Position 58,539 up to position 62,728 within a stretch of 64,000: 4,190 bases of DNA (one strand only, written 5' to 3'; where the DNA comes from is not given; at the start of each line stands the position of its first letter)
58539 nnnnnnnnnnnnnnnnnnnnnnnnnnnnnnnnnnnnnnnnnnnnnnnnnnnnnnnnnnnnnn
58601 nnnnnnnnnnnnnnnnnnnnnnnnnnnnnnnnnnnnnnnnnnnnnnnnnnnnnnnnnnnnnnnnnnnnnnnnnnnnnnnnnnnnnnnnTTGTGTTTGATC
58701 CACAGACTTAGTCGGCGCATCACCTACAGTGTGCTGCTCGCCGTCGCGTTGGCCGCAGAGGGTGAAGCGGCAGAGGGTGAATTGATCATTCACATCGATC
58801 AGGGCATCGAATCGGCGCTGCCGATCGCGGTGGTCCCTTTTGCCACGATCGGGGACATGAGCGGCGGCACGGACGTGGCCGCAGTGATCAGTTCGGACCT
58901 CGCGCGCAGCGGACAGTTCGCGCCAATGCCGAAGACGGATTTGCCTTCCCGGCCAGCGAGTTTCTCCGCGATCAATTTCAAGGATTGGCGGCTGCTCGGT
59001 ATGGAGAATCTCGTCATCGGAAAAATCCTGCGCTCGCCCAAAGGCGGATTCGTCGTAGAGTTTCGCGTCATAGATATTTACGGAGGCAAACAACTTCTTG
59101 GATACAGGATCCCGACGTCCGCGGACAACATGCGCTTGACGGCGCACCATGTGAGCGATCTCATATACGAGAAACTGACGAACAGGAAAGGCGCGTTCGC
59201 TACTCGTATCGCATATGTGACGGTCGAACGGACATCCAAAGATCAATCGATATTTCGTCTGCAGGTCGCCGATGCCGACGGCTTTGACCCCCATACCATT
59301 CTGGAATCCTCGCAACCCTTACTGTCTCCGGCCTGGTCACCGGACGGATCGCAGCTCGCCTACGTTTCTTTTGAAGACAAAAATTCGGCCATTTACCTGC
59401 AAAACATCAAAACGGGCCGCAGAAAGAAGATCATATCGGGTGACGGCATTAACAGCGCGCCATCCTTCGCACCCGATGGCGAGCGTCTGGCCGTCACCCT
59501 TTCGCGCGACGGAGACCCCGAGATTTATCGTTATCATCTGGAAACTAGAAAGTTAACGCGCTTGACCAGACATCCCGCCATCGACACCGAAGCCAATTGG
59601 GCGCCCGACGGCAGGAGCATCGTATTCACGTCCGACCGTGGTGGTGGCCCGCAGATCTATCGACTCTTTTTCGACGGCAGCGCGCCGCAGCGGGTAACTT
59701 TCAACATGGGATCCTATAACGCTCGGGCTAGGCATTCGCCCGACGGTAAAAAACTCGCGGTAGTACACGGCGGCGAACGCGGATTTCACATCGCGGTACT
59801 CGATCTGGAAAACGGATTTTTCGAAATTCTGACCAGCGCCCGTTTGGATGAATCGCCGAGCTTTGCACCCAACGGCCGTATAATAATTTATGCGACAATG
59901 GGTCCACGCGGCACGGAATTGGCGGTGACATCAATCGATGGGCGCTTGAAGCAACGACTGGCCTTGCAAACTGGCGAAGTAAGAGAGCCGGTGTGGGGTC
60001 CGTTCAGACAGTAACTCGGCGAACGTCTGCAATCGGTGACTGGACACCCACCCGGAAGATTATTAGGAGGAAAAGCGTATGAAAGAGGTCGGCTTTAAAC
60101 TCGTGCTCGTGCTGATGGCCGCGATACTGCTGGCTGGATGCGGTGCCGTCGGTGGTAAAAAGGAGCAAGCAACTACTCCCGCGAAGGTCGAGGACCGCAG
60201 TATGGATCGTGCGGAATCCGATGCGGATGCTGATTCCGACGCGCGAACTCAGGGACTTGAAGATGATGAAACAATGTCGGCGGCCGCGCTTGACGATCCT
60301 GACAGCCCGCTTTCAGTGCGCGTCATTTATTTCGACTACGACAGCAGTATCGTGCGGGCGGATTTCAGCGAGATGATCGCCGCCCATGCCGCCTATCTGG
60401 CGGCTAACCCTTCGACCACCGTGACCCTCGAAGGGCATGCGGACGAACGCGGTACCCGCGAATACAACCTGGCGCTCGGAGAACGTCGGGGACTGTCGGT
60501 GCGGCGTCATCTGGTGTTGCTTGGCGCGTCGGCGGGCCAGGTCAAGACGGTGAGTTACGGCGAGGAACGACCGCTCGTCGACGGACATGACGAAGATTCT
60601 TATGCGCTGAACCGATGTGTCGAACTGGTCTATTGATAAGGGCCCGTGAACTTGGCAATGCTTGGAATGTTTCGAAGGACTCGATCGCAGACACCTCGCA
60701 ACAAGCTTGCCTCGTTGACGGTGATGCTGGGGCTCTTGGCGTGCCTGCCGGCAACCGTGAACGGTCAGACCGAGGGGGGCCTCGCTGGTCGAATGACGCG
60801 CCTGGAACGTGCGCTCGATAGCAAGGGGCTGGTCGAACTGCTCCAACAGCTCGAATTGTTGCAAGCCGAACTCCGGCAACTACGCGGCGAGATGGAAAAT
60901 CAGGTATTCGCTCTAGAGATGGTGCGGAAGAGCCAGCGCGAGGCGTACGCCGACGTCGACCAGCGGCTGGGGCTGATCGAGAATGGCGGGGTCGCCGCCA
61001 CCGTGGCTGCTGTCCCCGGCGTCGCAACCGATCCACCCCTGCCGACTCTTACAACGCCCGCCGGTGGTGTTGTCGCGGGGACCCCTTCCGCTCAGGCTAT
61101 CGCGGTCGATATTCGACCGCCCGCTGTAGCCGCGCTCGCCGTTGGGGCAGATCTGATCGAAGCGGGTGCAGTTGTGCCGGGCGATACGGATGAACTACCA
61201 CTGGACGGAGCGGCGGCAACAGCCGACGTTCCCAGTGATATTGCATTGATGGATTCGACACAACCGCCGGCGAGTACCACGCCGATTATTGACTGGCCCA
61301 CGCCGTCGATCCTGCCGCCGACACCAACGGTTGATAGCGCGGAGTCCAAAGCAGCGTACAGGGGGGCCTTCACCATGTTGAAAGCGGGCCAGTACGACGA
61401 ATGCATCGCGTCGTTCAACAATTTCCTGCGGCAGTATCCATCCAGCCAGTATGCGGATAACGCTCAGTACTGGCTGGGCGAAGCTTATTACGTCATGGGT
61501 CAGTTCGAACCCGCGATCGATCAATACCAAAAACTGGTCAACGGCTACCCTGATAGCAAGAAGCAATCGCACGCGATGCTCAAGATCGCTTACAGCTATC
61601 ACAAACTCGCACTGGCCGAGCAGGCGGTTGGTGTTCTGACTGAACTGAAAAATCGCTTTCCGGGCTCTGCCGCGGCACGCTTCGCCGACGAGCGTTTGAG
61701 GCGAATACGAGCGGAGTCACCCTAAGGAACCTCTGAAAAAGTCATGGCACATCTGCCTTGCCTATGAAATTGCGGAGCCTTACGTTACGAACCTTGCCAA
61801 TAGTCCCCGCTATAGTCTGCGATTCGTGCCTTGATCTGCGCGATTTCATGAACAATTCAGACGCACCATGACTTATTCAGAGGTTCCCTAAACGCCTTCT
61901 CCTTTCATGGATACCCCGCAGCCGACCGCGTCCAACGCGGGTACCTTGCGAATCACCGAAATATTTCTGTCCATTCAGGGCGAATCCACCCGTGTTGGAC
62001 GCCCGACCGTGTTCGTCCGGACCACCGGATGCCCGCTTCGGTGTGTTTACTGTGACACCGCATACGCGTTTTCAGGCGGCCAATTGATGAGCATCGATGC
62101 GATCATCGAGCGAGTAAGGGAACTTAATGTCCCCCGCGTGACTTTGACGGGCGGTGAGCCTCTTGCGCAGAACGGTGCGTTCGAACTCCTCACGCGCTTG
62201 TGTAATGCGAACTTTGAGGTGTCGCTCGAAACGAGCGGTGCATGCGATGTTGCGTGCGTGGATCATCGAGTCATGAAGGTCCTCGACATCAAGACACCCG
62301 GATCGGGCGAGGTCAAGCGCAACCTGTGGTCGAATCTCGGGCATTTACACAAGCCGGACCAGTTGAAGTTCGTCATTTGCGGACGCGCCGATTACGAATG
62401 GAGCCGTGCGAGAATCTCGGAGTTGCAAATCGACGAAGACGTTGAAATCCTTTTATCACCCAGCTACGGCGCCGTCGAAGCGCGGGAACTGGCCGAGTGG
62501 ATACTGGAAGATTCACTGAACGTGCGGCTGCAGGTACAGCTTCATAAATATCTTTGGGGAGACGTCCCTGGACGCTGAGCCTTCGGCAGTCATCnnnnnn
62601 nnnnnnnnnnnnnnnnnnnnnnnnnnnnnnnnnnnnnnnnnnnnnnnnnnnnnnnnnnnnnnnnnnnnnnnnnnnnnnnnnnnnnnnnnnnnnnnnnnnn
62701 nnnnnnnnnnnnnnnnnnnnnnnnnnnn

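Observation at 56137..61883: Two inverted copies of a MITE-like element bracket the tol-pal cluster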

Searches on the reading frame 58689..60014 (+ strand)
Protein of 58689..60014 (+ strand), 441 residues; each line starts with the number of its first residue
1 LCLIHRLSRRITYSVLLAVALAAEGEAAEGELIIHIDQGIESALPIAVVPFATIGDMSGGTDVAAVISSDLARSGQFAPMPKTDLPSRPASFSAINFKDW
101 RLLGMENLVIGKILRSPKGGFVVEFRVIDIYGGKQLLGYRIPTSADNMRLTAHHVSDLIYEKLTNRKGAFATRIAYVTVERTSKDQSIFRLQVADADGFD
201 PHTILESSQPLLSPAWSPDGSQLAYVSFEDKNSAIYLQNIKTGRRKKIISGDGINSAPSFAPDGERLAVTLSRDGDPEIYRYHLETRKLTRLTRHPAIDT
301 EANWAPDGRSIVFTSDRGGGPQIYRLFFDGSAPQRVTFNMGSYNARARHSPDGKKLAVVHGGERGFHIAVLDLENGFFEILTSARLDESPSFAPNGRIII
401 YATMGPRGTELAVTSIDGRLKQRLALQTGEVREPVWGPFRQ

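Call 9: search_protein_families(library=ncbifam, proteins=[window:58689-60014:+], max_evalue=0.00001)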
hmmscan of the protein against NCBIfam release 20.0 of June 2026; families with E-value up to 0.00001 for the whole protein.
window:58689-60014:+ (441 aa): 5 families
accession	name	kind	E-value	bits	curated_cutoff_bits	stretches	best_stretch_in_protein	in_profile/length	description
TIGR02800.1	propeller_TolB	equivalog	1.4e-145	485.5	343.15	1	26-437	5-418/418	Tol-Pal system beta propeller repeat protein TolB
NF002183.0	PRK01029.1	equivalog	3.4e-29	102.1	405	1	147-440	122-426/429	Tol-Pal system protein TolB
NF003124.0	PRK04043.1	equivalog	1.2e-27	96.8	428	1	40-417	27-400/419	Tol-Pal system protein TolB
NF033523.0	lasso_peptidase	equivalog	1.4e-13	50.5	400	0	298-361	89-151/638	Atxe2 family lasso peptide isopeptidase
NF053518.1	DipepPtdsDpp5Prph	equivalog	3.7e-13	48.9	900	0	277-360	42-124/655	dipeptidyl-peptidase Dpp5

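Call 24: find_homologous_proteins(query=window:58689-60014:+, max_evalue=1e-50)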
Query window:58689-60014:+ (441 aa): 7996 proteins with E <= 1e-50 among 8000 candidates; the best 120 are listed.
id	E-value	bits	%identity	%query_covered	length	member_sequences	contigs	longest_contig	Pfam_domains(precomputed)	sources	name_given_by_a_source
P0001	4.6e-291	983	99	100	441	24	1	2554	PF25174.2,PF26549.1,PF00930.28,PF23381.2,PF04052.19,PF26550.2,PF07676.19,PF23414.2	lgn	-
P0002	7.2e-274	926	93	100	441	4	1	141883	PF25174.2,PF26549.1,PF00930.28,PF23381.2,PF04052.19,PF26550.2,PF07676.19,PF23414.2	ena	-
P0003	2.0e-241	819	81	100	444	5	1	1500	PF25174.2,PF26549.1,PF00930.28,PF23381.2,PF04052.19,PF26550.2,PF07676.19,PF23414.2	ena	-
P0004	2.1e-239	813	80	100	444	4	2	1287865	PF25174.2,PF26549.1,PF00930.28,PF23381.2,PF04052.19,PF26550.2,PF07676.19,PF23414.2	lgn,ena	-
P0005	1.9e-238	810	80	100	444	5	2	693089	PF25174.2,PF26549.1,PF00930.28,PF23381.2,PF04052.19,PF26550.2,PF07676.19,PF23414.2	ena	-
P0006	6.2e-227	772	78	99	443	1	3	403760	PF10647.16,PF25174.2,PF26549.1,PF00930.28,PF23381.2,PF04052.19,PF26550.2,PF07676.19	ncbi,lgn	-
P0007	2.6e-225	766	77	99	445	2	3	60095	PF25174.2,PF26549.1,PF00930.28,PF23381.2,PF04052.19,PF26550.2,PF07676.19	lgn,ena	-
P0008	4.0e-222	756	74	100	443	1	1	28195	PF25174.2,PF26549.1,PF00930.28,PF23381.2,PF04052.19,PF26550.2,PF07676.19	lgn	-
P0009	4.0e-219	746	78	94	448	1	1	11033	PF25174.2,PF26549.1,PF00930.28,PF23381.2,PF04052.19,PF26550.2,PF07676.19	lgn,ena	-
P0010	5.5e-219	745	77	94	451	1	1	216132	PF25174.2,PF26549.1,PF00930.28,PF23381.2,PF04052.19,PF26550.2,PF07676.19,PF23414.2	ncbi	-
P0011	6.9e-219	745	74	98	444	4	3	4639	PF25174.2,PF26549.1,PF00930.28,PF23381.2,PF04052.19,PF26550.2,PF07676.19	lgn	-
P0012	1.3e-218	744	77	93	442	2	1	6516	PF25174.2,PF26549.1,PF00930.28,PF23381.2,PF04052.19,PF26550.2,PF07676.19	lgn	-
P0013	6.0e-218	742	76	93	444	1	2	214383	PF25174.2,PF26549.1,PF00930.28,PF23381.2,PF04052.19,PF26550.2,PF07676.19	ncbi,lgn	ncbi:MAG: Tol-Pal system beta propeller repeat protein TolB [Gammaproteobacteria bacterium]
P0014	7.2e-218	742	74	98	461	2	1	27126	PF25174.2,PF26549.1,PF00930.28,PF23381.2,PF04052.19,PF26550.2,PF07676.19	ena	-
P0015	7.2e-216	735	73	99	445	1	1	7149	PF25174.2,PF26549.1,PF00930.28,PF04052.19,PF26550.2,PF07676.19,PF23414.2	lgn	-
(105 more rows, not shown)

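Call 25: find_encoding_contigs(protein=P0002, flank=10000, max_places=3)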
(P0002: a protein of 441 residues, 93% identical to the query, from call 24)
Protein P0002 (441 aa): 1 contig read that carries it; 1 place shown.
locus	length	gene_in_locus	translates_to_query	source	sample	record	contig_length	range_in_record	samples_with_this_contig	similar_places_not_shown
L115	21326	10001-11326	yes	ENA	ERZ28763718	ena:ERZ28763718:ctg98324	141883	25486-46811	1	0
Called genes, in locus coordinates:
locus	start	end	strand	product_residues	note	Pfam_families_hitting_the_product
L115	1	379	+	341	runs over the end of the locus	PF00296:Bac_luciferase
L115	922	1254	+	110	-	PF09723:Zn_ribbon_8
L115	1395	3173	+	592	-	PF01336:tRNA_anti-codon, PF00152:tRNA-synt_2, PF02938:GAD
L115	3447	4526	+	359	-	PF02445:NadA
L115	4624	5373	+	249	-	PF20772:TACO1_YebC_N, PF01709:Transcrip_reg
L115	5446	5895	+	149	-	PF02075:RuvC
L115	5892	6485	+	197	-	PF01330:RuvA_N, PF00633:HHH (faint), PF14520:HHH_5, PF21176:RecR_HhH (faint), PF07499:RuvA_C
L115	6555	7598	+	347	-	PF05496:RuvB_N, PF00004:AAA, PF07728:AAA_5, PF17864:AAA_lid_4, PF05491:WHD_RuvB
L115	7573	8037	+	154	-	PF01643:Acyl-ACP_TE (weak), PF13279:4HBT_2, PF03061:4HBT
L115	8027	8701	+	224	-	PF01618:MotA_ExbB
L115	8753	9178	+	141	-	PF02472:ExbD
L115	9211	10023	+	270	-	PF06519:TolA, PF13103:TonB_2, PF03544:TonB_C (weak)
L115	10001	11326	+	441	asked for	PF04052:TolB_N, PF25174:Beta-prop_THOC3, PF26550:Tricorn_2nd, PF23381:Beta-prop_IFT122_1st (weak), PF07676:PD40 (weak), PF26549:Tricorn_N, PF07676:PD40, PF26550:Tricorn_2nd (weak), +2 more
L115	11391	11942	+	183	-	PF00691:OmpA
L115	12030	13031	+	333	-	PF13428:TPR_14 (faint), PF16331:TolA_bind_tri, PF07719:TPR_2 (faint), PF12895:ANAPC3 (faint), PF13424:TPR_12 (faint), PF13525:YfiO (weak), PF14559:TPR_19 (faint), PF13174:TPR_6 (weak), +1 more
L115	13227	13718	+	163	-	PF04055:Radical_SAM (weak)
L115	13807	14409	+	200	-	PF06508:QueC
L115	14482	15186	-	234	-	PF01464:SLT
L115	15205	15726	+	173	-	-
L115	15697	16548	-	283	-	PF03466:LysR_substrate (faint)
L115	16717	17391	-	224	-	PF00483:NTP_transferase, PF12804:NTP_transf_3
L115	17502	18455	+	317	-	PF01699:Na_Ca_ex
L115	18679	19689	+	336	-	PF01380:SIS, PF00571:CBS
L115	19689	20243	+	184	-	PF08282:Hydrolase_3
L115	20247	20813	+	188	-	PF06835:LptC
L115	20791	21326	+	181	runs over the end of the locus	PF03968:LptD_N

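Call 26: find_encoding_contigs(protein=P0004, flank=10000, max_places=3)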
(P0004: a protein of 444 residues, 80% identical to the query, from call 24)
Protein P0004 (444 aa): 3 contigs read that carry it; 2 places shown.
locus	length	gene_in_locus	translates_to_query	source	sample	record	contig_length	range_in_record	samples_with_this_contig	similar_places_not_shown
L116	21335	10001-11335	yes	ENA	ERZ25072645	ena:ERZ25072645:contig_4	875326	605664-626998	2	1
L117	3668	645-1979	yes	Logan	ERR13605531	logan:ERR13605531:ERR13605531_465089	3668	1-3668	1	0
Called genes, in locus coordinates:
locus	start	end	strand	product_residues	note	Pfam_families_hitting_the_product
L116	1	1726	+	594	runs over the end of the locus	PF01336:tRNA_anti-codon, PF00152:tRNA-synt_2, PF02938:GAD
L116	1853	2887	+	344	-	PF02445:NadA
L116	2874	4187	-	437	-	PF13701:DDE_Tnp_1_4, PF01609:DDE_Tnp_1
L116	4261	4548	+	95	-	PF02445:NadA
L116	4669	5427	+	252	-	PF20772:TACO1_YebC_N, PF01709:Transcrip_reg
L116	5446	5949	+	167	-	PF02075:RuvC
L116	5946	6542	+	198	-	PF01330:RuvA_N, PF00633:HHH (faint), PF21176:RecR_HhH (faint), PF14520:HHH_5, PF07499:RuvA_C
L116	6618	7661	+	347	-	PF05496:RuvB_N, PF00004:AAA, PF07728:AAA_5 (weak), PF17864:AAA_lid_4, PF05491:WHD_RuvB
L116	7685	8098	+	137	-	PF13279:4HBT_2, PF03061:4HBT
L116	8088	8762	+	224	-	PF01618:MotA_ExbB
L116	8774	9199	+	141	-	PF02472:ExbD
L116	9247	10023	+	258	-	PF06519:TolA, PF13103:TonB_2, PF03544:TonB_C (weak)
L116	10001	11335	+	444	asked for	PF04052:TolB_N, PF26550:Tricorn_2nd, PF23381:Beta-prop_IFT122_1st (weak), PF23414:Beta-prop_EML_2 (weak), PF25174:Beta-prop_THOC3, PF07676:PD40, PF26549:Tricorn_N, PF26550:Tricorn_2nd, +1 more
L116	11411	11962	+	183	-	PF00691:OmpA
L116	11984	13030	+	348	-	PF13428:TPR_14 (faint), PF16331:TolA_bind_tri, PF07719:TPR_2 (faint), PF13424:TPR_12 (faint), PF13525:YfiO (weak), PF12895:ANAPC3 (weak), PF13432:TPR_16 (faint), PF13174:TPR_6 (weak), +1 more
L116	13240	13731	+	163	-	PF04055:Radical_SAM (weak)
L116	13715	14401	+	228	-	PF00733:Asn_synthase, PF02568:ThiI (faint), PF06508:QueC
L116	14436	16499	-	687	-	PF00497:SBP_bac_3, PF01464:SLT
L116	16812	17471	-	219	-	PF00483:NTP_transferase, PF12804:NTP_transf_3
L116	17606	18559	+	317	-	PF01699:Na_Ca_ex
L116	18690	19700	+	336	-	PF01380:SIS, PF00571:CBS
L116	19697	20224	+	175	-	PF00702:Hydrolase, PF13419:HAD_2 (weak), PF08282:Hydrolase_3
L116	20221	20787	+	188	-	PF06835:LptC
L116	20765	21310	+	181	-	PF03968:LptD_N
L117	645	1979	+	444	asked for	PF04052:TolB_N, PF26550:Tricorn_2nd, PF23381:Beta-prop_IFT122_1st (weak), PF23414:Beta-prop_EML_2 (weak), PF25174:Beta-prop_THOC3, PF07676:PD40, PF26549:Tricorn_N, PF26550:Tricorn_2nd, +1 more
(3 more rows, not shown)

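Call 27: find_encoding_contigs(protein=P0006, flank=10000, max_places=3)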
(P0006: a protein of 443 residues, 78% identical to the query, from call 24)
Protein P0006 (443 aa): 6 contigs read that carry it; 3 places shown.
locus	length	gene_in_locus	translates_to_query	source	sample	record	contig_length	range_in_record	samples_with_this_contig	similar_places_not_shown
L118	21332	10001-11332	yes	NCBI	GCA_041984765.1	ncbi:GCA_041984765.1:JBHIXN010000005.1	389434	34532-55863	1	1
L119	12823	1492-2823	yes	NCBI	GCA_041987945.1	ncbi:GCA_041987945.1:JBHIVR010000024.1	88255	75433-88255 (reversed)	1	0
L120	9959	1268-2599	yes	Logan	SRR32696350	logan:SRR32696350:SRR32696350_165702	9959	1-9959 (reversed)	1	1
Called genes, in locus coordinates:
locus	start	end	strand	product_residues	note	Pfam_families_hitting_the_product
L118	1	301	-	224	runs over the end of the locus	PF13640:2OG-FeII_Oxy_3, PF18331:PKHD_C (weak)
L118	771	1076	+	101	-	PF09723:Zn_ribbon_8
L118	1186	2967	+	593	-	PF01336:tRNA_anti-codon, PF00152:tRNA-synt_2, PF02938:GAD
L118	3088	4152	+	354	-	PF02445:NadA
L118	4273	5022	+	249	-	PF20772:TACO1_YebC_N, PF01709:Transcrip_reg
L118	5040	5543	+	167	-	PF02075:RuvC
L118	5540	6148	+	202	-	PF01330:RuvA_N, PF00633:HHH (faint), PF21176:RecR_HhH (faint), PF14520:HHH_5, PF07499:RuvA_C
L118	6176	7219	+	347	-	PF05496:RuvB_N, PF00004:AAA, PF07728:AAA_5 (faint), PF17864:AAA_lid_4, PF05491:WHD_RuvB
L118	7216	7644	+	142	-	PF01643:Acyl-ACP_TE (weak), PF13279:4HBT_2, PF03061:4HBT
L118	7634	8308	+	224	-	PF01618:MotA_ExbB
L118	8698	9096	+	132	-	PF02472:ExbD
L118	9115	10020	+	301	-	PF06519:TolA, PF13103:TonB_2, PF03544:TonB_C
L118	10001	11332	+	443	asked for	PF04052:TolB_N, PF26550:Tricorn_2nd, PF07676:PD40 (weak), PF25174:Beta-prop_THOC3 (weak), PF26549:Tricorn_N, PF07676:PD40, PF26549:Tricorn_N, PF26550:Tricorn_2nd, +5 more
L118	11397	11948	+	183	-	PF00691:OmpA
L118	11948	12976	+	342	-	PF13428:TPR_14 (faint), PF13432:TPR_16 (faint), PF14559:TPR_19 (faint), PF16331:TolA_bind_tri, PF09976:TPR_21 (weak), PF13525:YfiO, PF07719:TPR_2 (faint), PF13174:TPR_6 (weak), +1 more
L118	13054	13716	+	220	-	PF04055:Radical_SAM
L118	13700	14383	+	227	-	PF00733:Asn_synthase, PF06508:QueC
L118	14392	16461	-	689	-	PF00497:SBP_bac_3 (weak), PF01464:SLT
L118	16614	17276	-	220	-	PF00483:NTP_transferase, PF12804:NTP_transf_3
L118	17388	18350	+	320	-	PF01699:Na_Ca_ex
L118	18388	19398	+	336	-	PF01380:SIS, PF00571:CBS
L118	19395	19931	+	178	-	PF00702:Hydrolase (faint), PF08282:Hydrolase_3 (weak)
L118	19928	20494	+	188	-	PF06835:LptC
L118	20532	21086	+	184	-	PF03968:LptD_N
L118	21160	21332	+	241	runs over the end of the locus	PF00005:ABC_tran, PF12399:BCA_ABC_TP_C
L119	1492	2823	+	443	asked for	PF04052:TolB_N, PF26550:Tricorn_2nd, PF07676:PD40 (weak), PF25174:Beta-prop_THOC3 (weak), PF26549:Tricorn_N, PF07676:PD40, PF26549:Tricorn_N, PF26550:Tricorn_2nd, +5 more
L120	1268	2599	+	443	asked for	PF04052:TolB_N, PF26550:Tricorn_2nd, PF07676:PD40 (weak), PF25174:Beta-prop_THOC3 (weak), PF26549:Tricorn_N, PF07676:PD40, PF26549:Tricorn_N, PF26550:Tricorn_2nd, +5 more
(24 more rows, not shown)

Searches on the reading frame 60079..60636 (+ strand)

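Call 9: search_protein_families(library=ncbifam, proteins=[window:60079-60636:+], max_evalue=0.00001)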
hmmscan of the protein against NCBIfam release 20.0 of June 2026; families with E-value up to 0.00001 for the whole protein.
window:60079-60636:+ (185 aa): 18 families
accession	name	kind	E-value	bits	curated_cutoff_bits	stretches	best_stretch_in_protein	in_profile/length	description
TIGR02802.1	Pal_lipo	equivalog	1.1e-38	131.5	125.35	1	83-185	2-104/104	peptidoglycan-associated lipoprotein Pal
NF008067.1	PRK10802.1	equivalog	6.6e-37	127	261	1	77-185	63-171/171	peptidoglycan-associated lipoprotein Pal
NF053611.1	YiaD_Gzip_OmpA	equivalog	4.6e-21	75.5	175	1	83-183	104-204/206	YiaD family glycine zipper/OmpA-like lipoprotein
NF053613.1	OMP_toxin_LptF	equivalog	8.3e-19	68.2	400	1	37-183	101-243/256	lipotoxin F family OmpA-related lipoprotein LptF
TIGR03789.1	pdsO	hypoth_equivalog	1.7e-17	63.9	152.2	1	30-183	95-241/243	sortase-associated OmpA-like protein PdsO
NF053612.1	anchor_PA1041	equivalog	5.8e-16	59.2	250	1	83-183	133-233/236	PA1041 family peptidoglycan-binding anchor lipoprotein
NF053585.1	OMP_LP_YfiB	equivalog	2.9e-14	53.3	128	1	83-184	58-159/163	outer membrane lipoprotein YfiB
NF052230.1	T9SS_PorE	exception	5.4e-14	51.4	600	1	69-165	503-599/648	PorE family type IX secretion system protein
NF033763.1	exchanger_TraB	exception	9.9e-14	50.2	700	1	21-183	336-495/522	outer membrane exchange protein TraB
NF053607.1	CHU_0125_OmpA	equivalog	2.6e-13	49.4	620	1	78-182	528-633/639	CHU_0125 family OmpA-like outer membrane integrity protein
NF045787.1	OmpABordt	equivalog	2.9e-12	46.7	200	1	83-183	87-187/194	outer membrane protein OmpA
NF045788.1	Omp38Acinit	equivalog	5.5e-10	38.8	500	1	79-181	240-342/354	outer membrane protein Omp38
NF007804.1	PRK10510.1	equivalog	1.7e-09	37.4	307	1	83-183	114-214/219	OmpA family lipoprotein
TIGR03350.1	type_VI_ompA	equivalog_domain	6.3e-08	32.7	139.8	1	85-183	34-135/137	type VI secretion system protein TssL, long form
NF007424.1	PRK09967.1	equivalog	1.9e-06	28.1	155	0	82-183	53-155/160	OmpA family protein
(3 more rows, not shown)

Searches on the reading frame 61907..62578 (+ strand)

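Call 9: search_protein_families(library=ncbifam, proteins=[window:61907-62578:+], max_evalue=0.00001)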
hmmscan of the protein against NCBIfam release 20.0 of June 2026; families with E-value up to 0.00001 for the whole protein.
window:61907-62578:+ (223 aa): 15 families
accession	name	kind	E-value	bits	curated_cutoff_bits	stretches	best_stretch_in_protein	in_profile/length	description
TIGR04349.1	rSAM_QueE_gams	hypoth_equivalog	1.8e-100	334.9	300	1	14-223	1-210/210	7-carboxy-7-deazaguanine synthase QueE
TIGR03963.1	rSAM_QueE_Clost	equivalog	2e-51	174.8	260.1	1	15-218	2-213/219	putative 7-carboxy-7-deazaguanine synthase QueE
TIGR03365.1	Bsubt_queE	equivalog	1.3e-23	83.8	206.1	1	13-168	2-170/238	7-carboxy-7-deazaguanine synthase QueE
TIGR04322.1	rSAM_QueE_Ecoli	equivalog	5.6e-19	68.5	200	2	67-216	68-212/215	7-carboxy-7-deazaguanine synthase QueE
TIGR02495.1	NrdG2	equivalog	2.9e-12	46.3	131.15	1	31-112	15-100/193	anaerobic ribonucleoside-triphosphate reductase activating protein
TIGR04508.1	queE_Cx14CxxC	equivalog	2.8e-11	43.6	240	1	16-115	3-121/208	7-carboxy-7-deazaguanine synthase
TIGR02493.1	PFLA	equivalog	1.3e-08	34.5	231.75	1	34-128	19-121/235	pyruvate formate-lyase-activating protein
NF001199.0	PRK00164.2-1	equivalog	7.5e-08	31.9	231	1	39-112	19-97/308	GTP 3',8-cyclase MoaA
TIGR02668.1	moaA_archaeal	equivalog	1.4e-07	30.8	325.25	1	39-112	17-95/303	GTP 3',8-cyclase MoaA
NF050035.1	rSAM_WgK_link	exception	3.8e-07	29.4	650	1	39-113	16-95/367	radical SAM/SPASM peptide maturase WgkB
TIGR04054.1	rSAM_NirJ1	equivalog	5.4e-07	28.5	650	1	24-113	28-121/387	putative heme d1 biosynthesis radical SAM protein NirJ1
TIGR02666.1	moaA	equivalog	6.3e-07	28.7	284.05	1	39-111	17-100/336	GTP 3',8-cyclase MoaA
TIGR04251.1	SCM_rSAM_ScmF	equivalog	7.4e-07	28.9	400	1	36-113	8-92/353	SynChlorMet cassette radical SAM/SPASM protein ScmF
TIGR02494.1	PFLE_PFLC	subfamily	1.2e-06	28.1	174.35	0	78-127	127-176/293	glycyl-radical enzyme activating protein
TIGR02109.1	PQQ_syn_pqqE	equivalog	7.4e-06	25.1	381.35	1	39-112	14-91/358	pyrroloquinoline quinone biosynthesis protein PqqE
